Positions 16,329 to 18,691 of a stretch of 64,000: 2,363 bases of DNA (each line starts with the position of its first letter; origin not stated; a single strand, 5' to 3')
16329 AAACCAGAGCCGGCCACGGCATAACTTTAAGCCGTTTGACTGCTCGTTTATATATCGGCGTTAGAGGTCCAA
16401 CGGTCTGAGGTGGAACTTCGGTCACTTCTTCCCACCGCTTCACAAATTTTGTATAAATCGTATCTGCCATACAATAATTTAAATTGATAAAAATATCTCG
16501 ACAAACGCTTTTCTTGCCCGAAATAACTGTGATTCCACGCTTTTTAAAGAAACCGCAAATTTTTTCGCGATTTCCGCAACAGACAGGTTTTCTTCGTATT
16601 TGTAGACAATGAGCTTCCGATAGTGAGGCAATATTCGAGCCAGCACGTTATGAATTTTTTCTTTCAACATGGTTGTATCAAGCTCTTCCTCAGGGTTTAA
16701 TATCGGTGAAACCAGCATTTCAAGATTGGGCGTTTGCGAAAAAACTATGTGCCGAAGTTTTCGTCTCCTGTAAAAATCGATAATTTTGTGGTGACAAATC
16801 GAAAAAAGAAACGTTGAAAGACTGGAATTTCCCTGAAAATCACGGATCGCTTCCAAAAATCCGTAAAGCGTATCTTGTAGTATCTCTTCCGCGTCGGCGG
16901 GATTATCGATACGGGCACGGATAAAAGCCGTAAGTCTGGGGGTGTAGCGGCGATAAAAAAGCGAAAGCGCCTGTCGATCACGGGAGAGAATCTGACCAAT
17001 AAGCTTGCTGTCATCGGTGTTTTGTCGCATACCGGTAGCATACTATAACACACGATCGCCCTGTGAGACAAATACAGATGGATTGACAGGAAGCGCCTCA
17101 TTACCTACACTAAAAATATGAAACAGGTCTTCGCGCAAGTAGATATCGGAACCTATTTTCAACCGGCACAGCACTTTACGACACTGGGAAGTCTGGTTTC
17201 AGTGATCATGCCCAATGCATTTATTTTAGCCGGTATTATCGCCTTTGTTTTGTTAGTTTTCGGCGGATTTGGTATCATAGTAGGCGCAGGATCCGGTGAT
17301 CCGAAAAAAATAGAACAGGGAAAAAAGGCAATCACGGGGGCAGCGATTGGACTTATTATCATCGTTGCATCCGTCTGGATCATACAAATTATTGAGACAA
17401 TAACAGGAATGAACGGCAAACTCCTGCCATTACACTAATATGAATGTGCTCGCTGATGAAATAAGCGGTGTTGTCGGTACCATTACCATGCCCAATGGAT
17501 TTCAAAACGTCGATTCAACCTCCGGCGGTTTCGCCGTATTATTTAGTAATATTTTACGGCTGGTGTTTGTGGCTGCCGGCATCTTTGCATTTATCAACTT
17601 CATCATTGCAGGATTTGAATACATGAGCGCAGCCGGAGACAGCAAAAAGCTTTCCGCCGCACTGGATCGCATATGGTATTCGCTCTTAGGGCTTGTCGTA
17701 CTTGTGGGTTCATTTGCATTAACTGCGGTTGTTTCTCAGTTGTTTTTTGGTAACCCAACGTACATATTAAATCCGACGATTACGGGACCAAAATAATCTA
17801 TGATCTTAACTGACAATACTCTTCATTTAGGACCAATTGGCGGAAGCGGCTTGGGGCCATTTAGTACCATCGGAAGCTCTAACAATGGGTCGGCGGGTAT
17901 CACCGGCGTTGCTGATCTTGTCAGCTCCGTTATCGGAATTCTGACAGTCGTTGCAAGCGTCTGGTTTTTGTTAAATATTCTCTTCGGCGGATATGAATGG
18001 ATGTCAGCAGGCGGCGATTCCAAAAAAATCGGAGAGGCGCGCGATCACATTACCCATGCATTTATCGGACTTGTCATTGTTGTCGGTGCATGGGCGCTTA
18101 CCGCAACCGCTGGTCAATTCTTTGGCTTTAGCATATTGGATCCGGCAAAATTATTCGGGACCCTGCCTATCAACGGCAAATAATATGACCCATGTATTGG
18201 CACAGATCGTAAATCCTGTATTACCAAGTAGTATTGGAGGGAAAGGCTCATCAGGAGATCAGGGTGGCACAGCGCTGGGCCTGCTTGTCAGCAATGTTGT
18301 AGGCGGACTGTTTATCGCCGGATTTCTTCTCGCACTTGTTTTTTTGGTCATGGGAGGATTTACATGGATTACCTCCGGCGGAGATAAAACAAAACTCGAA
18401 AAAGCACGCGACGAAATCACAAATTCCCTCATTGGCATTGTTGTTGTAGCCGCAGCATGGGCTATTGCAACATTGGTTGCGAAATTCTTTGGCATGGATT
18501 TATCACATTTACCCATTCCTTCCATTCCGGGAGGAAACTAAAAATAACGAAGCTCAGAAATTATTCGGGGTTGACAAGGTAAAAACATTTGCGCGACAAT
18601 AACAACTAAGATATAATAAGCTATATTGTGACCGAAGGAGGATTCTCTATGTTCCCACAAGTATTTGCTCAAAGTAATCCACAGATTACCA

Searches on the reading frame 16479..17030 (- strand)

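Call 16: search_protein_families(library=pfam, proteins=[window:16479-17030:-], max_evalue=0.001)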
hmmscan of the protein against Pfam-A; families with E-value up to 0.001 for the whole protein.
window:16479-17030:- (183 aa): 4 families
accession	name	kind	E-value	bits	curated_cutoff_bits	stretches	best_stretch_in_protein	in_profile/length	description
PF04542.20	Sigma70_r2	-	5.8e-15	55.3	24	1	25-91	1-69/71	Sigma-70 region 2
PF08281.18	Sigma70_r4_2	-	1.8e-12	47.2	25.7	1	124-175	2-53/54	Sigma-70, region 4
PF07638.17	Sigma70_ECF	-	1.2e-05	25.7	21.1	1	8-174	5-177/185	ECF sigma factor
PF04545.22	Sigma70_r4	-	0.00016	21.5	24.1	1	137-174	9-46/50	Sigma-70, region 4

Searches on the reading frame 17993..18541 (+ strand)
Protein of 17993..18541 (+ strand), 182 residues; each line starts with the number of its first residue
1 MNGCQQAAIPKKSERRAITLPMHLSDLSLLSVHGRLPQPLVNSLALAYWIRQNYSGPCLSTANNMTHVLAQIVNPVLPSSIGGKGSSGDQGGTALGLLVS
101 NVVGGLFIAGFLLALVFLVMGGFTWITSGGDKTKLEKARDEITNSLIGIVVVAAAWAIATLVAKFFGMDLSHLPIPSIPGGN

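Call 16: search_protein_families(library=pfam, proteins=[window:17993-18541:+], max_evalue=0.001)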
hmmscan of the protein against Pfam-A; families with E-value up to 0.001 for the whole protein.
window:17993-18541:+ (182 aa): 1 family
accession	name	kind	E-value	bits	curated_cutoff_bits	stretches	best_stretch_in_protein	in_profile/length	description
PF18895.5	T4SS_pilin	-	6.2e-10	39.5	26.6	1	94-162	4-71/71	Type IV secretion system pilin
